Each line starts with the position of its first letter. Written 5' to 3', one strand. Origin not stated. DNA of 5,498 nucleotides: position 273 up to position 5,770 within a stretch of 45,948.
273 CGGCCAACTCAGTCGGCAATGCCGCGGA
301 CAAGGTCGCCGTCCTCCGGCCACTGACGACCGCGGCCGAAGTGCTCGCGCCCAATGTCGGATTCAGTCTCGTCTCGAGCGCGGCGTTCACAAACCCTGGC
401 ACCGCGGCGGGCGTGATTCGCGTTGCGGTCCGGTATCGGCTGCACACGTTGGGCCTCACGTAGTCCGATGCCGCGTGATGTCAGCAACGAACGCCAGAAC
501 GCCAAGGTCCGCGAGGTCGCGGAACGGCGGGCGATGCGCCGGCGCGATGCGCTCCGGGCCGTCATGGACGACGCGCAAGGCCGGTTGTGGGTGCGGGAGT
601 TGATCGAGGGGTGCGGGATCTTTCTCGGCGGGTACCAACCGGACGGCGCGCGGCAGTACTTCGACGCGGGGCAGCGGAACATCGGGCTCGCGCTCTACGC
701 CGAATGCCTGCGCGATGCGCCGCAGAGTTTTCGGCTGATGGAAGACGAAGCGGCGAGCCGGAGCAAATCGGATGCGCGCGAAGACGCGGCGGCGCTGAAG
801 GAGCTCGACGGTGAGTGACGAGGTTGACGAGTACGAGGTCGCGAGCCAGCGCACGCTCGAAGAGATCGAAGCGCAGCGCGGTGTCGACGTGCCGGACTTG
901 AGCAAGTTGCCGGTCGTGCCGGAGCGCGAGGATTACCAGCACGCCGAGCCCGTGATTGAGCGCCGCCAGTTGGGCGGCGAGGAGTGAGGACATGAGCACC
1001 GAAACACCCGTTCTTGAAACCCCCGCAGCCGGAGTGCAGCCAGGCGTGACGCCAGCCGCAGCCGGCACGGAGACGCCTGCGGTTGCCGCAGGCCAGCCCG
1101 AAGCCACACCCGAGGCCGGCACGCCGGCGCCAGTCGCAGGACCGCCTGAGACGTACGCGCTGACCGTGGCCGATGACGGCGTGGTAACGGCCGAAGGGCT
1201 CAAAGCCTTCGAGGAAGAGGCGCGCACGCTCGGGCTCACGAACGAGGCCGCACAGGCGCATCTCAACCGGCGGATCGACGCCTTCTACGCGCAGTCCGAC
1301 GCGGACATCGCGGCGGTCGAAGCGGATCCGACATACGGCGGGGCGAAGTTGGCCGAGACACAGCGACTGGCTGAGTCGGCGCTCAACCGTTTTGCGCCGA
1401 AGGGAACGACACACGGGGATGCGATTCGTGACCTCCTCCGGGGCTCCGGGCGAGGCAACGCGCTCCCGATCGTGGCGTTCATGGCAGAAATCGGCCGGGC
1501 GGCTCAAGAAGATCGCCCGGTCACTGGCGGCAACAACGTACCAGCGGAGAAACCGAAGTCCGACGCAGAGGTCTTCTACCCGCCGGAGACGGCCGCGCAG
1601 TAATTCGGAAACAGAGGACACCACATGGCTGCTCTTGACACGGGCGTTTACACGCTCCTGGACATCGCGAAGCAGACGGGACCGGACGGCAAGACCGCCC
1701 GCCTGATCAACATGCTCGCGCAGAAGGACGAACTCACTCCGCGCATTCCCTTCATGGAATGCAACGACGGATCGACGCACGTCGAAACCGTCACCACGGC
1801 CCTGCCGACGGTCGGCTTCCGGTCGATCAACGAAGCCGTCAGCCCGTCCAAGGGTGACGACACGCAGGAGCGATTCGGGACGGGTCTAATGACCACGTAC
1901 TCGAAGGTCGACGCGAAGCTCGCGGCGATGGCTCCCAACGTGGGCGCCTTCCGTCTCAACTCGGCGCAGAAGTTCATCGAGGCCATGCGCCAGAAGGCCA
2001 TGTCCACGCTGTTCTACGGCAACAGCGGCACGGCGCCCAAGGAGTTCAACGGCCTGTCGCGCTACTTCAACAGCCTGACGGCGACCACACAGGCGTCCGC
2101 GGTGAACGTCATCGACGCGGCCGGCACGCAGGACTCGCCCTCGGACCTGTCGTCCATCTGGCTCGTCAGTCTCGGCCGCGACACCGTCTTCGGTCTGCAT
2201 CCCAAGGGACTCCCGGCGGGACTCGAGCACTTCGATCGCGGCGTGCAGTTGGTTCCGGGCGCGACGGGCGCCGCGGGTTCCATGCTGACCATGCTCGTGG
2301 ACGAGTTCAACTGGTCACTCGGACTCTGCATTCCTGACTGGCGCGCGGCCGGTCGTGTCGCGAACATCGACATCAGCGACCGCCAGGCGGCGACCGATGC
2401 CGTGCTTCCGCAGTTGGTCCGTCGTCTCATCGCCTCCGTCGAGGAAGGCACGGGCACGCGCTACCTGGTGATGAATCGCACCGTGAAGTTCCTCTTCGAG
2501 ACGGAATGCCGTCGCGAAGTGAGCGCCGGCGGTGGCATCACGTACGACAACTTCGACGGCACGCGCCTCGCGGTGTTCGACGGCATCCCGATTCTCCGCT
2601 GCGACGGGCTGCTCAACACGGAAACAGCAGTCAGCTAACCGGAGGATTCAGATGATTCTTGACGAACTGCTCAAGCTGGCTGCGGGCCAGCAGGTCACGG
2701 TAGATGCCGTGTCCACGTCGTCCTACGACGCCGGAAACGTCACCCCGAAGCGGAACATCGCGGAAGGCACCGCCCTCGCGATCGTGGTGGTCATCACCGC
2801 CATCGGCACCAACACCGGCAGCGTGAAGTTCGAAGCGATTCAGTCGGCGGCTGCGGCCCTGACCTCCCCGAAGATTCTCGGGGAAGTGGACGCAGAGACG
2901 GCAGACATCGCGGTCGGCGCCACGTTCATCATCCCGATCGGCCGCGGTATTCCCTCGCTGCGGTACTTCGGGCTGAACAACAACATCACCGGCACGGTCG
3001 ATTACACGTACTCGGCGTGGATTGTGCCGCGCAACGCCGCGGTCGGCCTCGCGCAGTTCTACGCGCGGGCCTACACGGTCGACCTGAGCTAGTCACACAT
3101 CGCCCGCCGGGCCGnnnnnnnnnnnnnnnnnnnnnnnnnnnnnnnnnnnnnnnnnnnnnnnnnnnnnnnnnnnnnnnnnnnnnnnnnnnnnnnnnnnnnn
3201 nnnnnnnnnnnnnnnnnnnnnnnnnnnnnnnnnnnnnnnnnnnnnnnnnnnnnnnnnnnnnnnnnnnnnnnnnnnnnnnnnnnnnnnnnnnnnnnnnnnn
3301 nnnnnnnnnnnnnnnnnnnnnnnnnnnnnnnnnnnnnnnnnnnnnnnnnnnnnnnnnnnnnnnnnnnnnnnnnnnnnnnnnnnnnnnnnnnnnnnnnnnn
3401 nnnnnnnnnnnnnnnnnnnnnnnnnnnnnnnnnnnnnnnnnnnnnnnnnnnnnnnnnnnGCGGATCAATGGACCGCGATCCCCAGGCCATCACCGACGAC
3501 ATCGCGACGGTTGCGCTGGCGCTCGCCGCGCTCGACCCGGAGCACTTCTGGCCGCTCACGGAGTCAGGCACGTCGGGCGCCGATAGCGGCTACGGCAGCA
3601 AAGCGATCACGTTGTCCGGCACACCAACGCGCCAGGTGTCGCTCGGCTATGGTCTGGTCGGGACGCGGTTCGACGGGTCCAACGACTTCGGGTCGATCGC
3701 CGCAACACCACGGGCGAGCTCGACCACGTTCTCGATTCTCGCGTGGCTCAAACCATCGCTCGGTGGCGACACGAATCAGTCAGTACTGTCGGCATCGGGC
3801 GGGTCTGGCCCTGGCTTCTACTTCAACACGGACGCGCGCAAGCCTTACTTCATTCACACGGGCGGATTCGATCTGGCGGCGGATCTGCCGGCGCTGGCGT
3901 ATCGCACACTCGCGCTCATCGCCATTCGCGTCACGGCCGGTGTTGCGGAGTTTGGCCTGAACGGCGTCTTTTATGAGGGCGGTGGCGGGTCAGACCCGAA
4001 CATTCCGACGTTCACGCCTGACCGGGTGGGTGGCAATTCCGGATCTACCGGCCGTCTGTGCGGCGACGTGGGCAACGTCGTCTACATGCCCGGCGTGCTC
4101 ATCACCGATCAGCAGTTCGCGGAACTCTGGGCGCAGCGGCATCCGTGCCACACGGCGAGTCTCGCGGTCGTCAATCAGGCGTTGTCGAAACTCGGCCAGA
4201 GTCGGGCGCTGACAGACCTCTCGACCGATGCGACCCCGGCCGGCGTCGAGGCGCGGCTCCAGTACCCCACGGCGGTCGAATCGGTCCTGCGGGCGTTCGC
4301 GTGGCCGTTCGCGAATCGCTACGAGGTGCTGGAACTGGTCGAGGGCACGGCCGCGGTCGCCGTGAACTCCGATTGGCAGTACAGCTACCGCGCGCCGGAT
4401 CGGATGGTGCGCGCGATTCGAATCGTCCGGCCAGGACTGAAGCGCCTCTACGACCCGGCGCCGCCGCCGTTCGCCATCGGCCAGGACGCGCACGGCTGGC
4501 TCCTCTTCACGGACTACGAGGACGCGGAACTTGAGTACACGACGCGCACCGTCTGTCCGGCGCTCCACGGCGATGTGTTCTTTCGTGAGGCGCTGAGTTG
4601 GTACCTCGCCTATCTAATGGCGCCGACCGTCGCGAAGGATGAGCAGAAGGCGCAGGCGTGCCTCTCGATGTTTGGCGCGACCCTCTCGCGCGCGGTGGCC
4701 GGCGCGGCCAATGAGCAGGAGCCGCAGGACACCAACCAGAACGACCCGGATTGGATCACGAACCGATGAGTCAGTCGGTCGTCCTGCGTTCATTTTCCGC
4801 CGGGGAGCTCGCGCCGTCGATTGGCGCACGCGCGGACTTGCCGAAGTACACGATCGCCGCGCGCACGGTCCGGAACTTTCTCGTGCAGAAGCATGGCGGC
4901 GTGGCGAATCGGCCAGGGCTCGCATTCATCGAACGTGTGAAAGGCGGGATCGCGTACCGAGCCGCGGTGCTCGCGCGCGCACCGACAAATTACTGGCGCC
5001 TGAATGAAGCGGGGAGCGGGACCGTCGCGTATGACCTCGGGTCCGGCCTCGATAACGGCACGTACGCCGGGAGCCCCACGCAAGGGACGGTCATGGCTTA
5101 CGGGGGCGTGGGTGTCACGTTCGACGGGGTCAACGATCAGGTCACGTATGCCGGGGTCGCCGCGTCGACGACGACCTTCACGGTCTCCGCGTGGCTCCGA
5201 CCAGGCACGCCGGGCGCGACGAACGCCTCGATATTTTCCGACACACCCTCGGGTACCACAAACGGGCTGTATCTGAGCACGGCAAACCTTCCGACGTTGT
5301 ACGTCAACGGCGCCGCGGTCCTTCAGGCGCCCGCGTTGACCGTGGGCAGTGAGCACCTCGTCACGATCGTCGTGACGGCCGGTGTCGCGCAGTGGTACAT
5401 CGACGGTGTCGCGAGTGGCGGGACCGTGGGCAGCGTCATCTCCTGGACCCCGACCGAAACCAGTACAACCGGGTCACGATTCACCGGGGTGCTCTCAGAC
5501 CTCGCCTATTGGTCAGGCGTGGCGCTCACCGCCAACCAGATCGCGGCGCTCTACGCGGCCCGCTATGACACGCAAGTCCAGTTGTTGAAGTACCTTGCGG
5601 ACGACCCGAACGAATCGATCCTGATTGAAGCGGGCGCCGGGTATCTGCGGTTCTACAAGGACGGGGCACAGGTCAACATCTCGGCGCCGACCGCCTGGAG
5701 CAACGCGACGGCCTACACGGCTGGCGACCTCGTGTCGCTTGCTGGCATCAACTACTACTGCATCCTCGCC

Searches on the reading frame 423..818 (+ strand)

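Call 16: search_protein_families(library=pfam, proteins=[window:423-818:+], max_evalue=0.001)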
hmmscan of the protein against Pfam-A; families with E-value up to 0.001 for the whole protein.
window:423-818:+ (131 aa): 1 family
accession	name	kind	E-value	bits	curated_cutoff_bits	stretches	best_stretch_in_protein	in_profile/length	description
PF25181.1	Phage_Bbp19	-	0.00026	21.2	25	1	45-92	2-49/61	Bbp19-like phage protein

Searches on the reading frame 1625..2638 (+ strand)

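Call 9: search_protein_families(library=phrogs, proteins=[window:1625-2638:+], max_evalue=0.001)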
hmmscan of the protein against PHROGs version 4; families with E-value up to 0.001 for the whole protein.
window:1625-2638:+ (337 aa): 1 family
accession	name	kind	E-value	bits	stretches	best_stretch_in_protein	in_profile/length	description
phrog_212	-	head and packaging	1.4e-57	196.4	1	9-254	6-299/301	major head protein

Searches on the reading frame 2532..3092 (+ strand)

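Call 9: search_protein_families(library=phrogs, proteins=[window:2532-3092:+], max_evalue=0.001)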
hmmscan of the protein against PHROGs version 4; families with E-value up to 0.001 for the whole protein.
window:2532-3092:+ (186 aa): 1 family
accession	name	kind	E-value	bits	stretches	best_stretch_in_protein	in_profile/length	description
phrog_427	-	unknown function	2.2e-09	38.4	1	41-169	1-133/142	-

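Call 92: search_protein_families(library=pfam, proteins=[window:2532-3092:+], max_evalue=1)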
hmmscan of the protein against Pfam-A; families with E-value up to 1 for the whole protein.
window:2532-3092:+ (186 aa): 1 family
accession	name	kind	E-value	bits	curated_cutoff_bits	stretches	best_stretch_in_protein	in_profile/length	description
PF21190.3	Bbp16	-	2.4e-06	28.3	27.1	1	49-154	1-104/115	Bbp16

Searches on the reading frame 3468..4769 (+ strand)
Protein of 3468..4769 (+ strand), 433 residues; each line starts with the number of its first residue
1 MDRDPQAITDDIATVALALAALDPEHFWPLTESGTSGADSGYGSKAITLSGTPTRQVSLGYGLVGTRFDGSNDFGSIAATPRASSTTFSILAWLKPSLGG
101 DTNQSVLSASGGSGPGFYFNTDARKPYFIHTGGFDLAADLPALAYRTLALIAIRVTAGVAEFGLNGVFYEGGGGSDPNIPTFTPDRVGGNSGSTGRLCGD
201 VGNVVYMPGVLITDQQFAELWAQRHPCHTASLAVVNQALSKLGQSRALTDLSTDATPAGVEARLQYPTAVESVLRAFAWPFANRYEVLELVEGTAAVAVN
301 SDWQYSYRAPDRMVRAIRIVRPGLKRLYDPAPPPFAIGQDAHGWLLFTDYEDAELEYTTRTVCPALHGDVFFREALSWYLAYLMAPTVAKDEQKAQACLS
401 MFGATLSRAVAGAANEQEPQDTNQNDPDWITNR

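Call 9: search_protein_families(library=phrogs, proteins=[window:3468-4769:+], max_evalue=0.001)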
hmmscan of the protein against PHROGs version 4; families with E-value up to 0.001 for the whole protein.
window:3468-4769:+ (433 aa): 1 family
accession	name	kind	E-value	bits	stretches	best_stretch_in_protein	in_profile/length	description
phrog_394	-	tail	3.3e-30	106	1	231-433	4-188/190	tail protein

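Call 92: search_protein_families(library=pfam, proteins=[window:3468-4769:+], max_evalue=1)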
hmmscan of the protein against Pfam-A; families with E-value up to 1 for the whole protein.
window:3468-4769:+ (433 aa): 1 family
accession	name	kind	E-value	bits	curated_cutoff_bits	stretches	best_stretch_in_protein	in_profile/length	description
PF13385.13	Laminin_G_3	-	2.6e-06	28.1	27.6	1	70-204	2-138/151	Concanavalin A-like lectin/glucanases superfamily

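Call 93: search_solved_structures(query=window:3468-4769:+, max_evalue=1, show_alignments=1)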
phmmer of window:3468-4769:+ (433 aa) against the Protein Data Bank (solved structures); distinct sequences matched with E-value up to 1: 1.
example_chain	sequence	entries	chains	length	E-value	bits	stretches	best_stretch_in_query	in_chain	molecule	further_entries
8ck1_E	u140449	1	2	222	0.0012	21.4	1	233-391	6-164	Connector Protein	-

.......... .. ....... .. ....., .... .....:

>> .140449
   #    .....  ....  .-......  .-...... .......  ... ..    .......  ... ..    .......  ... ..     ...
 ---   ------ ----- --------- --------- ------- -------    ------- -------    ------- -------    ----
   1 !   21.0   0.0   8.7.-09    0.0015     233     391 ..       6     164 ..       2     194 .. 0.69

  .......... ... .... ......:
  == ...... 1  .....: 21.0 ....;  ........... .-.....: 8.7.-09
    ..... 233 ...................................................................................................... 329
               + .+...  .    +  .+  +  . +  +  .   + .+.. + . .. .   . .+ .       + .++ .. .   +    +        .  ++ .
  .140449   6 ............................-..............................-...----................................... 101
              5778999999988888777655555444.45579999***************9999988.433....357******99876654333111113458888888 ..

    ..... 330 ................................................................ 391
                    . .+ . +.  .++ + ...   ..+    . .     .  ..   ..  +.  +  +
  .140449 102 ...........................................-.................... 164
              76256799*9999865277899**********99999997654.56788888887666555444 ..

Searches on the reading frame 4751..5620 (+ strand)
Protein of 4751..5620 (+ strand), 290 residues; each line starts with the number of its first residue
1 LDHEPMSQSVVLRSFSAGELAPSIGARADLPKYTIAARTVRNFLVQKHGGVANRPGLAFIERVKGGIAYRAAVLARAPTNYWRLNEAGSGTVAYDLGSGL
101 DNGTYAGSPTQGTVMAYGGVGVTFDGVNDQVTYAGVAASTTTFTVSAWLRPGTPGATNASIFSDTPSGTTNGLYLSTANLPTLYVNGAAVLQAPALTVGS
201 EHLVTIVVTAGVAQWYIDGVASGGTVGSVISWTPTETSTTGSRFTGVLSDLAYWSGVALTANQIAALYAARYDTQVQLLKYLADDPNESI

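Call 92: search_protein_families(library=pfam, proteins=[window:4751-5620:+], max_evalue=1)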
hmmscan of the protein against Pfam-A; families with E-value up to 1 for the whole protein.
window:4751-5620:+ (290 aa): 1 family
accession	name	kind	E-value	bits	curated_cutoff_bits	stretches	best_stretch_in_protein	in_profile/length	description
PF13385.13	Laminin_G_3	-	7.5e-11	42.8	27.6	1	125-265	1-151/151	Concanavalin A-like lectin/glucanases superfamily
